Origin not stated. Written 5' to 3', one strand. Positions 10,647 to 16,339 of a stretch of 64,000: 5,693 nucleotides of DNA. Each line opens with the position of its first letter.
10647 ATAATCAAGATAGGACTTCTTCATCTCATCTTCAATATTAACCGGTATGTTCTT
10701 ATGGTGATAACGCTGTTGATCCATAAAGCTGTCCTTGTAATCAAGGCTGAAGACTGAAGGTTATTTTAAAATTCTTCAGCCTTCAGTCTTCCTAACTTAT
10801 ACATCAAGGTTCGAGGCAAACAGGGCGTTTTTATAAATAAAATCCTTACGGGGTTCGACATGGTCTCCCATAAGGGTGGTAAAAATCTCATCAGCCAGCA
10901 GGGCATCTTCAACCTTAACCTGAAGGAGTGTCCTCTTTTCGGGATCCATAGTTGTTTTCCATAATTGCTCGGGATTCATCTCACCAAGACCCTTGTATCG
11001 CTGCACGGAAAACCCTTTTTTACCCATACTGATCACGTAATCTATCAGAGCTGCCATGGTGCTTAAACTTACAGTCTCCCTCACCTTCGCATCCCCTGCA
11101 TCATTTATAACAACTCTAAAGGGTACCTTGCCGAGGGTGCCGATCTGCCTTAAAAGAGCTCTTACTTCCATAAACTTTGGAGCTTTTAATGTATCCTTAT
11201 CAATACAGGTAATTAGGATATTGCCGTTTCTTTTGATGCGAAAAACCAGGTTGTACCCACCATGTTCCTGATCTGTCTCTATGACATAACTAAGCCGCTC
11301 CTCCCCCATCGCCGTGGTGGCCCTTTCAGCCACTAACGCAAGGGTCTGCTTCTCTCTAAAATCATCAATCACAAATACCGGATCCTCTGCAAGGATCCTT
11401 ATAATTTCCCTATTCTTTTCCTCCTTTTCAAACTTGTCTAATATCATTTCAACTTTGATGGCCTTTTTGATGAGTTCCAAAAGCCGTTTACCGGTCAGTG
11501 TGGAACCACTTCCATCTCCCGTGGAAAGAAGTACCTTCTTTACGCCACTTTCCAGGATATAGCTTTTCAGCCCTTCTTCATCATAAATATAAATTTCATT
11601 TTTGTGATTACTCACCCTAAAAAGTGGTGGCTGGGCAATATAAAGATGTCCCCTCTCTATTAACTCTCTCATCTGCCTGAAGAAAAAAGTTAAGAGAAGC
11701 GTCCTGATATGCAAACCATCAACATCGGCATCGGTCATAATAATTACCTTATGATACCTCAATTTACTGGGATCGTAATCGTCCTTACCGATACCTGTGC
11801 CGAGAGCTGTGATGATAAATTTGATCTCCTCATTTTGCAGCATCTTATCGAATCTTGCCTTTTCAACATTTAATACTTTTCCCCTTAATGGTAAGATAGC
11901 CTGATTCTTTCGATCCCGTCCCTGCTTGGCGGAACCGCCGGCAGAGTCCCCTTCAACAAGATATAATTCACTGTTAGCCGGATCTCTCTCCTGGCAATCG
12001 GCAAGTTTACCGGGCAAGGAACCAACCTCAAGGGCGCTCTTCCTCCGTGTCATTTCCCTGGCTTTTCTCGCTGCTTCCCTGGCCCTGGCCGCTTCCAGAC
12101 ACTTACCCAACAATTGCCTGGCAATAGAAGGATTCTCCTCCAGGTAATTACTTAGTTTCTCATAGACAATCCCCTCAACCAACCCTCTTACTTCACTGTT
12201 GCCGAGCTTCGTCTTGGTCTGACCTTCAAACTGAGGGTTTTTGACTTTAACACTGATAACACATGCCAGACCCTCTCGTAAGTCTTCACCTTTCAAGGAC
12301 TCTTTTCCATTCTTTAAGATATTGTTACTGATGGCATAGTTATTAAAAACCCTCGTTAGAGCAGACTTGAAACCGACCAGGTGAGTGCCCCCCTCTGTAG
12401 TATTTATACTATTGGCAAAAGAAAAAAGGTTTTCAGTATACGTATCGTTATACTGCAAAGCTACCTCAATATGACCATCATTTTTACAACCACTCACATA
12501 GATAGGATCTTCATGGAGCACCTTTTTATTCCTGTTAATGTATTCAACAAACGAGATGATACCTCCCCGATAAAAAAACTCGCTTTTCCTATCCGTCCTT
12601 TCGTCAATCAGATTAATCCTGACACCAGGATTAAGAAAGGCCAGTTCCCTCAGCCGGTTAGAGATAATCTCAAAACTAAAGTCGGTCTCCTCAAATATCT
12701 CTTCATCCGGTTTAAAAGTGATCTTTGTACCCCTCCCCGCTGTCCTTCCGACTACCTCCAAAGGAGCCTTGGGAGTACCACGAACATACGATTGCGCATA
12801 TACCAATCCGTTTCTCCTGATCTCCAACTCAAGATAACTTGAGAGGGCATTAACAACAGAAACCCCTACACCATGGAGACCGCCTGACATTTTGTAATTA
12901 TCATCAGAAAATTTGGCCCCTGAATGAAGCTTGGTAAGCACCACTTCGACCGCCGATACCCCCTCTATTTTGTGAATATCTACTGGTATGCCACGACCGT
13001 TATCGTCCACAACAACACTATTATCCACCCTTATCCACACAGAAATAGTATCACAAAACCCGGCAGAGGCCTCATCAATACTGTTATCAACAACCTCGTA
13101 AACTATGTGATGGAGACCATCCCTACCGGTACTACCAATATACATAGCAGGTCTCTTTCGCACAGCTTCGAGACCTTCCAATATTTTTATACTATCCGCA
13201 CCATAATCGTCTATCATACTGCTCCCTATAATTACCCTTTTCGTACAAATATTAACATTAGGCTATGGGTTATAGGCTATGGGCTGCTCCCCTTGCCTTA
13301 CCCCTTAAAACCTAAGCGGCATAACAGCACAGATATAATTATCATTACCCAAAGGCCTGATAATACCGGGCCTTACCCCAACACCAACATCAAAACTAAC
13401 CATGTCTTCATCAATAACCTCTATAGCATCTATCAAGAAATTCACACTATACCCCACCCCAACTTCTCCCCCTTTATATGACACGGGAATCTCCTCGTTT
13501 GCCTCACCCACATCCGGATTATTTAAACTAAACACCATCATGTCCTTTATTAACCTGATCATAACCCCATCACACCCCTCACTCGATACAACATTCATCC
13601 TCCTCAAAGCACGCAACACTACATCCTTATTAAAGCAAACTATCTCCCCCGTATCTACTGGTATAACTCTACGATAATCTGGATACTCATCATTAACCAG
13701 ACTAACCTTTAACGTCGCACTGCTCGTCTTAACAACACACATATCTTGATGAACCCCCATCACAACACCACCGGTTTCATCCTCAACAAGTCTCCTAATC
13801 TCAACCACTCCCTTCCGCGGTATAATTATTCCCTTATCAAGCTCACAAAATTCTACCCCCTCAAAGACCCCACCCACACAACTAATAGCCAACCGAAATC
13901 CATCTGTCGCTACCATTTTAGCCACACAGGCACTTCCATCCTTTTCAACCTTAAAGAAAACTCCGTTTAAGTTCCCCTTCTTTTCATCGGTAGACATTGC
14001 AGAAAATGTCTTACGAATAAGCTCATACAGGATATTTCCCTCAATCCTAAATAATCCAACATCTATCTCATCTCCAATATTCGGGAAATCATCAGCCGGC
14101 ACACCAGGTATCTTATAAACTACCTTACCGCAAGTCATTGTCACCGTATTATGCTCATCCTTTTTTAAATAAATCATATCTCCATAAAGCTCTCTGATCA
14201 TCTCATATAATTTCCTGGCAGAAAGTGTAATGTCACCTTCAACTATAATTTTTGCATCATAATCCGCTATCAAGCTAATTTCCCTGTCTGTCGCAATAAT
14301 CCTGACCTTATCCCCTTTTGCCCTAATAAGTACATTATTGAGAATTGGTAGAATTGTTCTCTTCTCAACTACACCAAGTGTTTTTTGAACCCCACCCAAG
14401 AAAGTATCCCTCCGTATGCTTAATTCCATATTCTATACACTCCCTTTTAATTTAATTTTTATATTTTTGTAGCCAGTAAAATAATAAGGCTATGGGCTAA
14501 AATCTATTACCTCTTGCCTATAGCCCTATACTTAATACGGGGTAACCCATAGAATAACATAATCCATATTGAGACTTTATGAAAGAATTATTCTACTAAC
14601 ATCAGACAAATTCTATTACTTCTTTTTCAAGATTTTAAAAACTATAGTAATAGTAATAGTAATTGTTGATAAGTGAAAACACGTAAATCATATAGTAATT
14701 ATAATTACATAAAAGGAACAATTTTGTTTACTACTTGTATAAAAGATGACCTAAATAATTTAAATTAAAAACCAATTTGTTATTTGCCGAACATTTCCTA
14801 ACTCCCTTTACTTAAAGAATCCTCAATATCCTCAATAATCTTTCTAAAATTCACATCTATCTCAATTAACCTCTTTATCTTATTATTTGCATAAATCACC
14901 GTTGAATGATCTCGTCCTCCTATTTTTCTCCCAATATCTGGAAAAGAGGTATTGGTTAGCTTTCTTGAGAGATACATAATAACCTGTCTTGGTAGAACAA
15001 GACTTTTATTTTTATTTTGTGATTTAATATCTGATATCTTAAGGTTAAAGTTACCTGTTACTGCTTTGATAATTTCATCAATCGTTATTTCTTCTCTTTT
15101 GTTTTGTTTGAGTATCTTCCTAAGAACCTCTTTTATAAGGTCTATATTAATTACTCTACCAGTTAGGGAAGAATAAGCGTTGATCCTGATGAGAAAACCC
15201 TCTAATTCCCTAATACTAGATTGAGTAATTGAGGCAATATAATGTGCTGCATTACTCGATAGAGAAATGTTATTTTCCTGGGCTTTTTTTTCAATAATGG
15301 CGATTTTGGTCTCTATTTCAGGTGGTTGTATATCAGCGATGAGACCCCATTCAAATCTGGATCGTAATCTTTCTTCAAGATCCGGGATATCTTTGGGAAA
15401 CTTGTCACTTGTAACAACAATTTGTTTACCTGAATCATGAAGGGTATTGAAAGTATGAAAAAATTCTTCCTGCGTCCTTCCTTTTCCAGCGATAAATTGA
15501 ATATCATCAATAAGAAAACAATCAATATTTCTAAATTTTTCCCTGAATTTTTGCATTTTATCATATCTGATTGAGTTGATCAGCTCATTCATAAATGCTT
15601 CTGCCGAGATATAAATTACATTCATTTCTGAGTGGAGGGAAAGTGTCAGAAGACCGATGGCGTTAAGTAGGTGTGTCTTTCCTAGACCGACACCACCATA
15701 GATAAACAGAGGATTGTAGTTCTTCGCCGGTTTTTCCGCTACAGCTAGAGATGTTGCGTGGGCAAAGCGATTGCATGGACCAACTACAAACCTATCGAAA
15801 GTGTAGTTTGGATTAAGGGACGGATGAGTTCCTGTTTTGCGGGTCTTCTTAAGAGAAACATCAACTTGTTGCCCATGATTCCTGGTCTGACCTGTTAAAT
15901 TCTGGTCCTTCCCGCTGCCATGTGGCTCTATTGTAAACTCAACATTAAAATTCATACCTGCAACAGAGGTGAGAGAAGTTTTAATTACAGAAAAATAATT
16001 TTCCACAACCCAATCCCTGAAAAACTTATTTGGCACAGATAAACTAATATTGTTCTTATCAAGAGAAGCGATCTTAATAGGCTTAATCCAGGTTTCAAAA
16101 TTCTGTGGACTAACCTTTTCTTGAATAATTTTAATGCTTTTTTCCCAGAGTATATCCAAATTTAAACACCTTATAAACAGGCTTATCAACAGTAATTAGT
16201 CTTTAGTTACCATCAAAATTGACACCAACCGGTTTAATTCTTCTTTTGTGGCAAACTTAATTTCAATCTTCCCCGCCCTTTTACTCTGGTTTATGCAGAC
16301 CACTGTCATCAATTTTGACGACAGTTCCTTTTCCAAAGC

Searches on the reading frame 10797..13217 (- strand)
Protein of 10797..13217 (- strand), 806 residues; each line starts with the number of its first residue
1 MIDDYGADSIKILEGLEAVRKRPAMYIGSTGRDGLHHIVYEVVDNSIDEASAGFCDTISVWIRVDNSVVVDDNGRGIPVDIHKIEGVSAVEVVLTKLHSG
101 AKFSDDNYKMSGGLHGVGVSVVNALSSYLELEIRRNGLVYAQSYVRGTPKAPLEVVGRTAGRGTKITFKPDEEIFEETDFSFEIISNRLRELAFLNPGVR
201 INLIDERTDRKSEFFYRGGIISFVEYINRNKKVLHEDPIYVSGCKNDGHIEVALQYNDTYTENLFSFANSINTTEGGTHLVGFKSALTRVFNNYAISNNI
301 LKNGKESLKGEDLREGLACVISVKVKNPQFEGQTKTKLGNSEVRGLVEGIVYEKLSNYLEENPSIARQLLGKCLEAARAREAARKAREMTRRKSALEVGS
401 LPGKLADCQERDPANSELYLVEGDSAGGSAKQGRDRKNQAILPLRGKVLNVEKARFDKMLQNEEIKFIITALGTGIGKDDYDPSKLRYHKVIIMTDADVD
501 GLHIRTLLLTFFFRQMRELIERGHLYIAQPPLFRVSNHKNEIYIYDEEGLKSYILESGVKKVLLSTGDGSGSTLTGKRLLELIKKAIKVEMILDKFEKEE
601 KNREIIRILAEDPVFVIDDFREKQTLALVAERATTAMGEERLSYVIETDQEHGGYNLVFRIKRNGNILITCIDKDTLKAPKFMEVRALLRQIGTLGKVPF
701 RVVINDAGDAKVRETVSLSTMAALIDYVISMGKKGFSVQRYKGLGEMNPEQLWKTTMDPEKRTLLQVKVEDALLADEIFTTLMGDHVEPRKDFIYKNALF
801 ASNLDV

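Call 12: search_protein_families(library=pfam, proteins=[window:10797-13217:-], max_evalue=0.00001)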
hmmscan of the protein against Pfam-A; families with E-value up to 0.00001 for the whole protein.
window:10797-13217:- (806 aa): 4 families
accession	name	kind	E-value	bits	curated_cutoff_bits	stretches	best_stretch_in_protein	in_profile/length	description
PF00204.31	DNA_gyraseB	-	7.2e-64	214.9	27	1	219-388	1-172/173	DNA gyrase B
PF00986.26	DNA_gyraseB_C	-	5.9e-31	106.9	29.8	1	733-794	1-62/63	DNA gyrase B subunit, carboxyl terminus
PF01751.28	Toprim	-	3.8e-19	69.1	23.1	1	417-529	1-95/96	Toprim domain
PF02518.31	HATPase_c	-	2e-17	64.1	26.4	1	32-173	3-110/111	Histidine kinase-, DNA gyrase B-, and HSP90-like ATPase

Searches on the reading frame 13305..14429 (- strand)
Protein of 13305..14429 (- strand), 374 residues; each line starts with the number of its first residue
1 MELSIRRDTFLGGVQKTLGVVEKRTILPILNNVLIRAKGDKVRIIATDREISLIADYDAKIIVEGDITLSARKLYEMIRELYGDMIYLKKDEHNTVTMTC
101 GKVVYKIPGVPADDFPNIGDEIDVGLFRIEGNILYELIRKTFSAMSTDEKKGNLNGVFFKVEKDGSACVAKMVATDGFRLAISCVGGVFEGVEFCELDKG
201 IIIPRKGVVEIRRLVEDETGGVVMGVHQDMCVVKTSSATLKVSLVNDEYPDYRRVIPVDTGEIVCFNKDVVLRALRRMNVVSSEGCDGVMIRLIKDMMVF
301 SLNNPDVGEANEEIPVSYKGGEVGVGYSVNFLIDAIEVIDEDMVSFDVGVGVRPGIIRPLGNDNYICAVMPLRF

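Call 12: search_protein_families(library=pfam, proteins=[window:13305-14429:-], max_evalue=0.00001)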
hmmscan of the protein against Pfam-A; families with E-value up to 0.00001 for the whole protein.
window:13305-14429:- (374 aa): 3 families
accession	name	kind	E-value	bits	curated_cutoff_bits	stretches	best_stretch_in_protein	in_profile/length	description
PF00712.24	DNA_pol3_beta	-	1.1e-28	100.2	24.4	1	1-118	1-119/120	DNA polymerase III beta subunit, N-terminal domain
PF02767.21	DNA_pol3_beta_2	-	2e-20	73.6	27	1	129-251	2-116/116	DNA polymerase III beta subunit, central domain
PF02768.20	DNA_pol3_beta_3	-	3.3e-19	69.3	27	1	253-373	1-121/121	DNA polymerase III beta subunit, C-terminal domain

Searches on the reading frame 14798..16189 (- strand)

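Call 12: search_protein_families(library=pfam, proteins=[window:14798-16189:-], max_evalue=0.00001)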
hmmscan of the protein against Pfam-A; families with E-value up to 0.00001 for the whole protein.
window:14798-16189:- (463 aa): 4 families
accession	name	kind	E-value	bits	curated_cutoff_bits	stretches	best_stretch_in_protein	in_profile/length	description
PF00308.24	Bac_DnaA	-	1.7e-70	236.8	23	1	125-285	1-161/162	Bacterial DnaA ATPAse domain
PF08299.17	Bac_DnaA_C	-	6.7e-27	93.8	31.5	1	370-438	1-69/69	Bacterial dnaA protein helix-turn-helix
PF11638.13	DnaA_N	-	1.6e-18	66.6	24.6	1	14-74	3-64/65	DnaA N-terminal domain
PF01695.23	IstB_IS21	-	1.6e-06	28.2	24.1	1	161-263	95-194/238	IstB-like ATP binding protein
